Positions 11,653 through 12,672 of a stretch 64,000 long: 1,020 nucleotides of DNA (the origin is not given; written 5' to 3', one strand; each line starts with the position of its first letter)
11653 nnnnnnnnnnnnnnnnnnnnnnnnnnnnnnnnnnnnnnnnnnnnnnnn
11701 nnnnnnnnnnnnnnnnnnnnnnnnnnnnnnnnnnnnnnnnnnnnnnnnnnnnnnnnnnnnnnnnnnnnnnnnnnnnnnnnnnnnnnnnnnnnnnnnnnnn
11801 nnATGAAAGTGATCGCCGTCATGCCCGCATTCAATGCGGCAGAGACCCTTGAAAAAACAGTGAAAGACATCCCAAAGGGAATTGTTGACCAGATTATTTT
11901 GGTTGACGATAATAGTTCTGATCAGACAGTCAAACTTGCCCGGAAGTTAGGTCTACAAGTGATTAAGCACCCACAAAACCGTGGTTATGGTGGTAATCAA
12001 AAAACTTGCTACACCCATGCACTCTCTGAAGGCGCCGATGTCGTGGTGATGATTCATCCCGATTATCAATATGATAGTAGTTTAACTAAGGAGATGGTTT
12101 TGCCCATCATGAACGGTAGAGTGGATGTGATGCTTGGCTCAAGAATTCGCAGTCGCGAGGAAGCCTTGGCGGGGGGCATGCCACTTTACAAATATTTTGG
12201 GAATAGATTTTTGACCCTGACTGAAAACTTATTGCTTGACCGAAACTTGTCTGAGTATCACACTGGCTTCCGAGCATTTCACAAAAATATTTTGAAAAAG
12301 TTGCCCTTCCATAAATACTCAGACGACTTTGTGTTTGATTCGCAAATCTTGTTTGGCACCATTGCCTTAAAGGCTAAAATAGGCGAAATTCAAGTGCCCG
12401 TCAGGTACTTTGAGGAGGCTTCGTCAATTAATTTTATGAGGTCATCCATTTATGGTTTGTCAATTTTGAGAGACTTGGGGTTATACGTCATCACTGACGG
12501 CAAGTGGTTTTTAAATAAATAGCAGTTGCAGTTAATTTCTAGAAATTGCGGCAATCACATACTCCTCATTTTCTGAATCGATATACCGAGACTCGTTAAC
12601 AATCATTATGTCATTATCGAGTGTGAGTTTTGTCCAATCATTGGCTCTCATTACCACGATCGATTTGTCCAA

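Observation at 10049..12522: CsbB/YfhO-like two-gene module: GT-C gene translationally coupled to a polyprenol-phosphate sugar synthase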

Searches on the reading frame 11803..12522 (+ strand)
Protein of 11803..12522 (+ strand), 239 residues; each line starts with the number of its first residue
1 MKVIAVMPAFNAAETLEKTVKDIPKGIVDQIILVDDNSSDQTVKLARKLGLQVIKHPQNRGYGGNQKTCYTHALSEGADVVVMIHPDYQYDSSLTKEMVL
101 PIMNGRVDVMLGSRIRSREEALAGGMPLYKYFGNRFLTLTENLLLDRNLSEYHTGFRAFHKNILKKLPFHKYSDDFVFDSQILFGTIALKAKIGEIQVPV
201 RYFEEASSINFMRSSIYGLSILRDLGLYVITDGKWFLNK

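Call 5: search_protein_families(library=pfam, proteins=[window:11803-12522:+], max_evalue=0.01)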
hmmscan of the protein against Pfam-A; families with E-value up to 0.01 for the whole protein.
window:11803-12522:+ (239 aa): 1 family
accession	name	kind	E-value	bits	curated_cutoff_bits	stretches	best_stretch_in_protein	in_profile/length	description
PF00535.33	Glycos_transf_2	-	2.8e-21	76.6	23.3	1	6-167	3-167/168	Glycosyl transferase family 2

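Call 7: search_protein_families(library=ncbifam, proteins=[window:11803-12522:+], max_evalue=1)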
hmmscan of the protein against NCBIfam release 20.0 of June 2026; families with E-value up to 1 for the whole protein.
window:11803-12522:+ (239 aa): 18 families
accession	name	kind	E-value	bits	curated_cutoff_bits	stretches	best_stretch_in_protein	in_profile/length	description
TIGR04182.1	glyco_TIGR04182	equivalog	1.8e-21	76.8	325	1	3-206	2-194/293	S-layer glycoprotein N-glycosyltransferase AglJ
NF058614.1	PPMAGASynPpgS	equivalog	5.1e-19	68.6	370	1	4-204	3-200/226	polyprenyl-phospho-N-acetylgalactosaminyl synthase PpgS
NF041391.1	DPhHxTase_Halo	equivalog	1.7e-14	53.4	375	1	7-169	1-155/213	dolichyl-phosphate hexose transferase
TIGR04283.1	glyco_like_mftF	equivalog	1.4e-08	34.6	182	1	6-98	4-93/221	TIGR04283 family arsenosugar biosynthesis glycosyltransferase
NF010496.0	PRK13915.1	equivalog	2.4e-08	33.4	262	1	2-104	32-144/307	glucosyl-3-phosphoglycerate synthase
NF047588.1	GlcsyltransPgfSStrep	equivalog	4.3e-08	32.7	500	1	1-219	1-215/308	glycosyltransferase PgfS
TIGR01556.1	rhamnosyltran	subfamily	1.8e-05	24.1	200.55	1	14-115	8-112/281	rhamnosyltransferase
TIGR03469.1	HpnB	hypoth_equivalog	6.9e-05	22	379.25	1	2-53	45-99/386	hopene-associated glycosyltransferase HpnB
NF041865.1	EpsU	equivalog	0.00022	20.4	700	1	7-98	45-143/394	exopolysaccharide biosynthesis GT2 family glycosyltransferase EpsU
TIGR03937.1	PgaC_IcaA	equivalog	0.00054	19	422.3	1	3-119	47-169/407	poly-beta-1,6-N-acetyl-D-glucosamine synthase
TIGR03965.1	mycofact_glyco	equivalog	0.0047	15.8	280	1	5-64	78-144/467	mycofactocin biosynthesis glycosyltransferase MftF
NF050113.1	gal_furan_GlfT1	equivalog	0.0064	15.8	330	1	3-89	1-91/290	galactofuranosyltransferase GlfT1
NF047683.1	TeichurnBiosyTuaG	equivalog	0.0091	15.7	400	1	4-47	9-54/252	teichuronic acid biosynthesis protein TuaG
NF007986.1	PRK10714.1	equivalog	0.014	14.4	529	1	2-192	7-194/316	undecaprenyl-phosphate 4-deoxy-4-formamido-L-arabinose transferase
NF041875.1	EPS_EpsD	equivalog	0.02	14.3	370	1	6-135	4-134/325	exopolysaccharide biosynthesis glycosyltransferase EpsD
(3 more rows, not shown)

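Call 9: search_solved_structures(query=window:11803-12522:+, max_evalue=0.001, show_alignments=3)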
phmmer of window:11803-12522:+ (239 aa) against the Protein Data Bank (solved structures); distinct sequences matched with E-value up to 0.001: 1.
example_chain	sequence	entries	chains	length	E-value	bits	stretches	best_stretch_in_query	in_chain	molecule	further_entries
5mlz_A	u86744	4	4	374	9.2e-07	31.8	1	1-169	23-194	Dolichol monophosphate mannose synthase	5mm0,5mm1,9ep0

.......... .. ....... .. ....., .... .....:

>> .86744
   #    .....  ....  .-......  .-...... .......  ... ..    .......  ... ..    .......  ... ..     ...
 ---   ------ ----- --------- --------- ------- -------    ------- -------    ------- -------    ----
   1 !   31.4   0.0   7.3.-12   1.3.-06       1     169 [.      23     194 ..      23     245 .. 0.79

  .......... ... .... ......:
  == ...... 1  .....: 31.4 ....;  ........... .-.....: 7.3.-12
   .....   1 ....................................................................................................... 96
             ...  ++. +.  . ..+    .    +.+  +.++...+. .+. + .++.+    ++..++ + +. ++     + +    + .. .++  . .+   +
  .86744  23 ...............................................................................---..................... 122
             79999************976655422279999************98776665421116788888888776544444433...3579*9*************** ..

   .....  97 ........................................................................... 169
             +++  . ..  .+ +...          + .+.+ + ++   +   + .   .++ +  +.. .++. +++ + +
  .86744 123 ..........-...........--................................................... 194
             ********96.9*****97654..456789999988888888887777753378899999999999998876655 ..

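Call 12: find_homologous_proteins(query=window:11803-12522:+, max_evalue=1e-10)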
Query window:11803-12522:+ (239 aa): 8000 proteins with E <= 1e-10 among 8000 candidates; the best 120 are listed.
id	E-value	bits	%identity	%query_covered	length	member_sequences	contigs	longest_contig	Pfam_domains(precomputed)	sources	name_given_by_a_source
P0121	7.8e-155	531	100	100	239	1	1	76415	PF00535.33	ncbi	-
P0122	6.6e-148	508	95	99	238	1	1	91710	PF00535.33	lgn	-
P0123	3.8e-142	490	90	100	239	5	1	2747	PF00535.33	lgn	-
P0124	6.0e-142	489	90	100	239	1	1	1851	PF00535.33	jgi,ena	-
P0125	1.3e-134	465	86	99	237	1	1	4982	PF00535.33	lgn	-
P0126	2.4e-122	425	80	99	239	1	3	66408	PF00535.33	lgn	-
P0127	2.4e-122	425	78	99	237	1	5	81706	PF00535.33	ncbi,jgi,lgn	jgi:glycosyltransferase involved in cell wall biosynthesis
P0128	2.8e-122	425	79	99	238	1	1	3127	PF00535.33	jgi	jgi:glycosyltransferase involved in cell wall biosynthesis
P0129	3.1e-122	424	80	99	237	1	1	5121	PF00535.33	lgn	-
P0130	6.4e-122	423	79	98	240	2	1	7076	PF00535.33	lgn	-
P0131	1.0e-121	423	79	98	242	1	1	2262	PF00535.33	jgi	jgi:glycosyltransferase involved in cell wall biosynthesis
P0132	1.3e-121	422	78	99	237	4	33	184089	PF00535.33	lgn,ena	-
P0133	1.4e-121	422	79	98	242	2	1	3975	PF00535.33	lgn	-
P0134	2.2e-121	422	79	99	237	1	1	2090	PF00535.33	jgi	-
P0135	2.4e-121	421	80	99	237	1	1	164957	PF00535.33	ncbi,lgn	-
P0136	2.5e-121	421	78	99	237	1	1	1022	PF00535.33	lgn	-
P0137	3.7e-121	421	79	99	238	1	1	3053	PF00535.33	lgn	-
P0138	5.1e-121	420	80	99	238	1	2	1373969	PF00535.33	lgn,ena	-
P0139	1.1e-120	419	77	99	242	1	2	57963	PF00535.33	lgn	-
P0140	2.9e-120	418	78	99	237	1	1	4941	PF00535.33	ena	-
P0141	4.8e-120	417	79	99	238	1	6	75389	PF00535.33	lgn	-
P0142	5.0e-120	417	79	99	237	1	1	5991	PF00535.33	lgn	-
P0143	8.0e-120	417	78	98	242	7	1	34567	PF00535.33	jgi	-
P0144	1.2e-119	416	77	99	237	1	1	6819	PF00535.33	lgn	-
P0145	2.0e-119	415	77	99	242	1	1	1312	PF00535.33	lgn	-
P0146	5.0e-119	414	77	99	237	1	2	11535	PF00535.33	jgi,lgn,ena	-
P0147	5.0e-119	414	77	99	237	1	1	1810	PF00535.33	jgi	-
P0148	6.5e-119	414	78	96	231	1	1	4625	PF00535.33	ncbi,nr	ncbi:MAG: glycosyltransferase [Candidatus Pacebacteria bacterium]|nr:glycosyltransferase [Candidatus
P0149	7.6e-119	413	79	98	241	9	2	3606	PF00535.33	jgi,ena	-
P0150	7.6e-119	413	77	99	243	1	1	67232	PF00535.33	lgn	-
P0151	8.6e-119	413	78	99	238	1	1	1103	PF00535.33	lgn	-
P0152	9.3e-119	413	77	98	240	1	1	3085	PF00535.33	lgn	-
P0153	9.4e-119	413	77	99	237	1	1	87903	PF00535.33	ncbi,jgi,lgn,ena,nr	ncbi:MAG: glycosyl transferase family 2 [Candidatus Pacebacteria bacterium CG_4_10_14_0_8_um_filter_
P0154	1.0e-118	413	80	96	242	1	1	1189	PF00535.33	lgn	-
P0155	1.3e-118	412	79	98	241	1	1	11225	PF00535.33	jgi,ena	-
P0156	2.1e-118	412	77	99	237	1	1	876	PF00535.33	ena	-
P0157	5.7e-118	410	76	99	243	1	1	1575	PF00535.33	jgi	jgi:glycosyltransferase involved in cell wall biosynthesis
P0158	6.6e-118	410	76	99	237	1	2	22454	PF00535.33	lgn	-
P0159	7.9e-118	410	77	99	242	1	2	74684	PF00535.33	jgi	jgi:glycosyltransferase involved in cell wall biosynthesis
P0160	9.2e-118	410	76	98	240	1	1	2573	PF00535.33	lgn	-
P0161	1.1e-117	409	78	98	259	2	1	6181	PF00535.33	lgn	-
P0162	2.5e-117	408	76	99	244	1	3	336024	PF00535.33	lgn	-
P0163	3.2e-117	408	76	98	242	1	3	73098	PF00535.33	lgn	-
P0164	4.2e-117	408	77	99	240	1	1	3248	PF00535.33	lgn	-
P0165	4.6e-117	407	77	98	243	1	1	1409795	PF00535.33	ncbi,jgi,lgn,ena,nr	ncbi:MAG TPA: glycosyltransferase family 2 protein [Vitreimonas sp.]|nr:glycosyltransferase family 2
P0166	5.4e-117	407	77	99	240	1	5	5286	PF00535.33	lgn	-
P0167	6.1e-117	407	76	99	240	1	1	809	PF00535.33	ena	-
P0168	6.5e-117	407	77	98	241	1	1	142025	PF00535.33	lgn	-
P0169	7.6e-117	407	75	99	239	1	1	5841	PF00535.33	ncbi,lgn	-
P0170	9.2e-117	406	78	98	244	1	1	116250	PF00535.33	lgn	-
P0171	1.2e-116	406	77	97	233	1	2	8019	PF00535.33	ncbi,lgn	-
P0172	1.6e-116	406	77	98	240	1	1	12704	PF00535.33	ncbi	-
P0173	1.8e-116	405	77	99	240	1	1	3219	PF00535.33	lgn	-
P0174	2.8e-116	405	77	98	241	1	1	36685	PF00535.33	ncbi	-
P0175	3.8e-116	404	75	99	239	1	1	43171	PF00535.33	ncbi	-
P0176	4.2e-116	404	74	99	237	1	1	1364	PF00535.33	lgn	-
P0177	4.7e-116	404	76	99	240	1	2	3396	PF00535.33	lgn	-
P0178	5.3e-116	404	78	97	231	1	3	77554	PF00535.33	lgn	-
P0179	5.9e-116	404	76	99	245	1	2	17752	PF00535.33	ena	-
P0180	6.0e-116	404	75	98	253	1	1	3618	PF00535.33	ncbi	-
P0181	7.2e-116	404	75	99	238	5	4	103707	PF00535.33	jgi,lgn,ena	-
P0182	9.8e-116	403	75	99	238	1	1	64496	PF00535.33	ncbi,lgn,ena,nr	ncbi:MAG: glycosyltransferase family 2 protein [bacterium]|nr:glycosyltransferase family 2 protein [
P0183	1.0e-115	403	75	99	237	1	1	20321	PF00535.33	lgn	-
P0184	1.2e-115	403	75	100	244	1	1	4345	PF00535.33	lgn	-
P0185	1.4e-115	403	75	99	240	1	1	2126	PF00535.33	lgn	-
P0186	1.5e-115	403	75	99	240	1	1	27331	PF00535.33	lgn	-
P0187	4.9e-115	401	74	98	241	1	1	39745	PF00535.33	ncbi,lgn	ncbi:MAG TPA: glycosyltransferase family 2 protein [Patescibacteria group bacterium]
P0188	5.2e-115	401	76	99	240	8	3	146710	PF00535.33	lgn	-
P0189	5.2e-115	401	76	96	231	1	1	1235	PF00535.33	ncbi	-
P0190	5.3e-115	401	75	99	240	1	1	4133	PF00535.33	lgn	-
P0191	6.8e-115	400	76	99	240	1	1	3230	PF00535.33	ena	-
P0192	9.2e-115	400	74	98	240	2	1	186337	PF00535.33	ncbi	-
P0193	1.2e-114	400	76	100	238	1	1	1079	PF00535.33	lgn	-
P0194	1.2e-114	400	75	98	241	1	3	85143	PF00535.33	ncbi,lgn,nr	ncbi:glycosyltransferase family 2 protein [Candidatus Microgenomates bacterium]|nr:glycosyltransfera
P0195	1.3e-114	399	77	98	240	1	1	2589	PF00535.33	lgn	-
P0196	1.6e-114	399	74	98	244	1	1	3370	PF00535.33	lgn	-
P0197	1.9e-114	399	77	96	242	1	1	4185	PF00535.33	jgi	jgi:glycosyltransferase involved in cell wall biosynthesis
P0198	2.6e-114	398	76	99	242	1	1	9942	PF00535.33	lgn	-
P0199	3.6e-114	398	75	99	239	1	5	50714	PF00535.33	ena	-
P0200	4.1e-114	398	76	99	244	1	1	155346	PF00535.33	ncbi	-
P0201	4.5e-114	398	75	99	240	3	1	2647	PF00535.33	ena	-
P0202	4.7e-114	398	75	98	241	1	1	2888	PF00535.33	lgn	-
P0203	4.7e-114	398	75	98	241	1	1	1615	PF00535.33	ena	-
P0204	6.7e-114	397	75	99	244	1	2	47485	PF00535.33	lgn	-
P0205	7.0e-114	397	77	98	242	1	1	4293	PF00535.33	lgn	-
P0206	7.4e-114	397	73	99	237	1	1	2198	PF00535.33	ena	-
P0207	7.8e-114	397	74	99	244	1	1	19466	PF00535.33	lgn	-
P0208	8.9e-114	397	75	98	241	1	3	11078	PF00535.33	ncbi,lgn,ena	-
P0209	9.8e-114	397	76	99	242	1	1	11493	PF00535.33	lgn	-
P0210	1.1e-113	396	76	99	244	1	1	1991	PF00535.33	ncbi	-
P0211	1.2e-113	396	75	99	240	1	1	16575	PF00535.33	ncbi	-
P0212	1.3e-113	396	75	99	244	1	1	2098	PF00535.33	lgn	-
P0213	1.3e-113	396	75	99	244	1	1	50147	PF00535.33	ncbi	-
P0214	2.3e-113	395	73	99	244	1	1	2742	PF00535.33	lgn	-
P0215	2.4e-113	395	74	99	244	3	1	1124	PF00535.33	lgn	-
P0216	2.6e-113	395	75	99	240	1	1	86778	PF00535.33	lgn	-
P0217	2.7e-113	395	74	100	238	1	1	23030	PF00535.33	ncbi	-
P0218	3.4e-113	395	76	98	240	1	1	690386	PF00535.33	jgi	jgi:glycosyltransferase involved in cell wall biosynthesis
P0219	3.4e-113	395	76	98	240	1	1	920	PF00535.33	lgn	-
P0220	3.5e-113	395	74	99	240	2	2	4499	PF00535.33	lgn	-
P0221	3.6e-113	395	73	100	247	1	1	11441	PF00535.33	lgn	-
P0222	3.9e-113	395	74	98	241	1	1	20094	PF00535.33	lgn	-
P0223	4.0e-113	395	73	99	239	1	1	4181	PF00535.33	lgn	-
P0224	4.8e-113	394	74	99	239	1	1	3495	PF00535.33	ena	-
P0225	4.9e-113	394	73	98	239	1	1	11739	PF00535.33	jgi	jgi:glycosyltransferase involved in cell wall biosynthesis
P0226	5.1e-113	394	76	98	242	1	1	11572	PF00535.33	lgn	-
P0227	1.1e-112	393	75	98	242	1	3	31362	PF00535.33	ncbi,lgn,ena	ncbi:MAG: glycosyltransferase family 2 protein [Patescibacteria group bacterium]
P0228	1.3e-112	393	74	99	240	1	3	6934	PF00535.33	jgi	jgi:glycosyltransferase involved in cell wall biosynthesis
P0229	1.6e-112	393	72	100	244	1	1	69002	PF00535.33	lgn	-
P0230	1.7e-112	393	74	98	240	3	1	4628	PF00535.33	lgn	-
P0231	1.7e-112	392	73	98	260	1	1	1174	PF00535.33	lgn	-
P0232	2.6e-112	392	74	98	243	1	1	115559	PF00535.33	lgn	-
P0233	2.8e-112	392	75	99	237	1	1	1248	PF00535.33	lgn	-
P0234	2.9e-112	392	73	99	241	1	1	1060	PF00535.33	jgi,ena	-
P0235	3.0e-112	392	72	97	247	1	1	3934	PF00535.33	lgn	-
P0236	3.5e-112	391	75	99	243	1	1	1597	PF00535.33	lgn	-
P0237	4.0e-112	391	73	98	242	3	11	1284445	PF00535.33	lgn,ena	-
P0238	4.3e-112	391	74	98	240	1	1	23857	PF00535.33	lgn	-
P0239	5.9e-112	391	74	98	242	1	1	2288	PF00535.33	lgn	-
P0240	6.3e-112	391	72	97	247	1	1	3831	PF00535.33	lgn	-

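Call 23: search_solved_structures(query=A2, max_evalue=0.01, show_alignments=4)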
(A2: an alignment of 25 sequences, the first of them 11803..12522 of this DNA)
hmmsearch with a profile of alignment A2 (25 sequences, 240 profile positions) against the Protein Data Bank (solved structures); distinct sequences matched with E-value up to 0.01: 15.
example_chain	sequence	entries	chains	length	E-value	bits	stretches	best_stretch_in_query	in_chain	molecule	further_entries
5mlz_A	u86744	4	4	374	3.9e-07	33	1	3-168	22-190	Dolichol monophosphate mannose synthase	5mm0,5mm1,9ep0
3bcv_A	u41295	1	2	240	0.00073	22.3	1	5-113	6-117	Putative glycosyltransferase protein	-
6h1j_A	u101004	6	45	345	0.00078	22.2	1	3-69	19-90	Probable ss-1,3-N-acetylglucosaminyltransferase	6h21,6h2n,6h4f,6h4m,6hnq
3f1y_A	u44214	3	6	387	0.00084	22.1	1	5-105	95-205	Mannosyl-3-phosphoglycerate synthase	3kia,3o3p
5tze_C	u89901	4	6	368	0.0015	21.3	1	6-114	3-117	Glycosyl transferase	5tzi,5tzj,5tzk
5tz8_A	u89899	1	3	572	0.0026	20.5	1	6-114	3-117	Glycosyl transferase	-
9omh_A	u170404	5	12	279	0.0038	19.9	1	6-67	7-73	Glycosyltransferase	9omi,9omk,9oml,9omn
9omm_A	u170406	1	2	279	0.0038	19.9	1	6-67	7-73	Glycosyltransferase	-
9omj_A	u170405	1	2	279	0.004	19.9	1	6-67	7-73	Glycosyltransferase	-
22ao_A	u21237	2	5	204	0.0041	19.8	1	12-109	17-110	GmaR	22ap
9bhc_C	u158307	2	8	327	0.0044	19.7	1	4-170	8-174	Undecaprenyl-phosphate 4-deoxy-4-formamido-L-arabinose transferase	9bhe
4y6n_A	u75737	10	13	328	0.0053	19.5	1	6-62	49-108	Glucosyl-3-phosphoglycerate synthase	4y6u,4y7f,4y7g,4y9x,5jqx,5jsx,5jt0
3e25_A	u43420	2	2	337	0.0055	19.4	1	6-62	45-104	Putative uncharacterized protein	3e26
8vxh_A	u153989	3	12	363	0.0057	19.3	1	4-170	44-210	Undecaprenyl-phosphate 4-deoxy-4-formamido-L-arabinose transferase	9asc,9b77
4ddz_A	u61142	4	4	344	0.0058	19.3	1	6-62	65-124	GLUCOSYL-3-PHOSPHOGLYCERATE SYNTHASE (GpgS) | Glucosyl-3-phosphoglycerate synthase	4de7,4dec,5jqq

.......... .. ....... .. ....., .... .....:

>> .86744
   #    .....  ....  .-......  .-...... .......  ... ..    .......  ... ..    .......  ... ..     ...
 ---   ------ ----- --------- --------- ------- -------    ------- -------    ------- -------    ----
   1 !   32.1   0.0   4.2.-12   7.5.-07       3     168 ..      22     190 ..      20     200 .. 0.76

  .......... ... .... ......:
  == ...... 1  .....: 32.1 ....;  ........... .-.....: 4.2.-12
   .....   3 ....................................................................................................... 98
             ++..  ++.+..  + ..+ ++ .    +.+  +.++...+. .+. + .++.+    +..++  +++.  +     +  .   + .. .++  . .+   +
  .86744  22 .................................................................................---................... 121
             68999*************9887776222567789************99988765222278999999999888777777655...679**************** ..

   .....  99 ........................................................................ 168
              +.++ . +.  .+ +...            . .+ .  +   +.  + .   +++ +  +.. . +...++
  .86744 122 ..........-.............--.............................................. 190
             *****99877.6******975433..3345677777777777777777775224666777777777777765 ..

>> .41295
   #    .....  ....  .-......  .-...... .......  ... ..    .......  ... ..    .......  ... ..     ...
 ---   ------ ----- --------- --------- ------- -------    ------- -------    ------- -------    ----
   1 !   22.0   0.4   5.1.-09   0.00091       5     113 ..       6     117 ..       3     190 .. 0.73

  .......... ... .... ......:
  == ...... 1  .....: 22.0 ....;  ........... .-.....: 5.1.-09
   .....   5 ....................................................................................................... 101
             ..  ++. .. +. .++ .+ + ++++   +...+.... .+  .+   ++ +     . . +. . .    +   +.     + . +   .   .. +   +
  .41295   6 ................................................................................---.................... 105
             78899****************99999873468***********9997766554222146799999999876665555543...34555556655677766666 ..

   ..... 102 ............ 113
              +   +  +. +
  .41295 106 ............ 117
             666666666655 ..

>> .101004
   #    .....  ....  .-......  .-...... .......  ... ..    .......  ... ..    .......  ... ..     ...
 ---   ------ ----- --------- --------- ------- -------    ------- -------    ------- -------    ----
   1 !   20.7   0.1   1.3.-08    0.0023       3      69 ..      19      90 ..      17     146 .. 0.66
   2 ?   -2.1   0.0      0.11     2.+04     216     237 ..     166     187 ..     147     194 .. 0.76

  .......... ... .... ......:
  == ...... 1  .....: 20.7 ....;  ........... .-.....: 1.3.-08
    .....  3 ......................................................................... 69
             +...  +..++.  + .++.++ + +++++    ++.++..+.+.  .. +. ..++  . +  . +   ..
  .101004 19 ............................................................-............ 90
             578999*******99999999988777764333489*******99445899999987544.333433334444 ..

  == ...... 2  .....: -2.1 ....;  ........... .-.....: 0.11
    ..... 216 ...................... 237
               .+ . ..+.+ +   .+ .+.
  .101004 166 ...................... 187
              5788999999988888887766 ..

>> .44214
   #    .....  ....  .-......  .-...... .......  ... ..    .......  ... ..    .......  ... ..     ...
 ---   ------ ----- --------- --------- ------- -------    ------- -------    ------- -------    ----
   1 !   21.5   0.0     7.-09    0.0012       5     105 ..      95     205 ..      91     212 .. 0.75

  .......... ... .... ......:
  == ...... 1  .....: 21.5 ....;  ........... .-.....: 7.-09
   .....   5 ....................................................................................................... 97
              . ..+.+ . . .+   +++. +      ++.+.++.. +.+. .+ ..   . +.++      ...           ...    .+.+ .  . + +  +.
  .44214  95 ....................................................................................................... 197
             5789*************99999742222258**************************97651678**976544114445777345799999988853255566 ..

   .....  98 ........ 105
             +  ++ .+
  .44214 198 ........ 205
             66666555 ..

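Call 33: predict_structure(alignment_id=A2)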
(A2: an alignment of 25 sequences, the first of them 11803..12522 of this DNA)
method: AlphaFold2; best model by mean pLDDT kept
length: 239 residues; sequences in the alignment: 25
mean_pLDDT: 84.0   pTM: 0.85
mean pLDDT of the five models: 84.0, 83.4, 82.6, 82.4, 81.5
residues with pLDDT >= 90: 100; 70-90: 101; 50-70: 38; < 50: 0
segments of 3 or more residues with pLDDT < 50: none
pLDDT, mean of each block of 10 residues (from residue 1): 91 88 95 86 94 82 83 96 83 92 96 69 70 80 75 78 92 77 91 83 57 79 90 88
secondary structure, 60 per line:
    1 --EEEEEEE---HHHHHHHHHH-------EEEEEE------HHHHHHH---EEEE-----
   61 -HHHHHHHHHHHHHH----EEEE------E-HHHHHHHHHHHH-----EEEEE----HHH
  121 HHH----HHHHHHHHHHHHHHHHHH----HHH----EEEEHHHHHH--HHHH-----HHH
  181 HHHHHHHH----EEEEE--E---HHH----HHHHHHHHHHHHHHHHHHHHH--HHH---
elements in order: E3-9 H13-22 E30-35 H42-48 E52-55 H62-75 E80-83 H92-103 E109-113 H118-123 H128-145 E157-160 H161-166 H169-172 H178-188 E193-197 H211-231
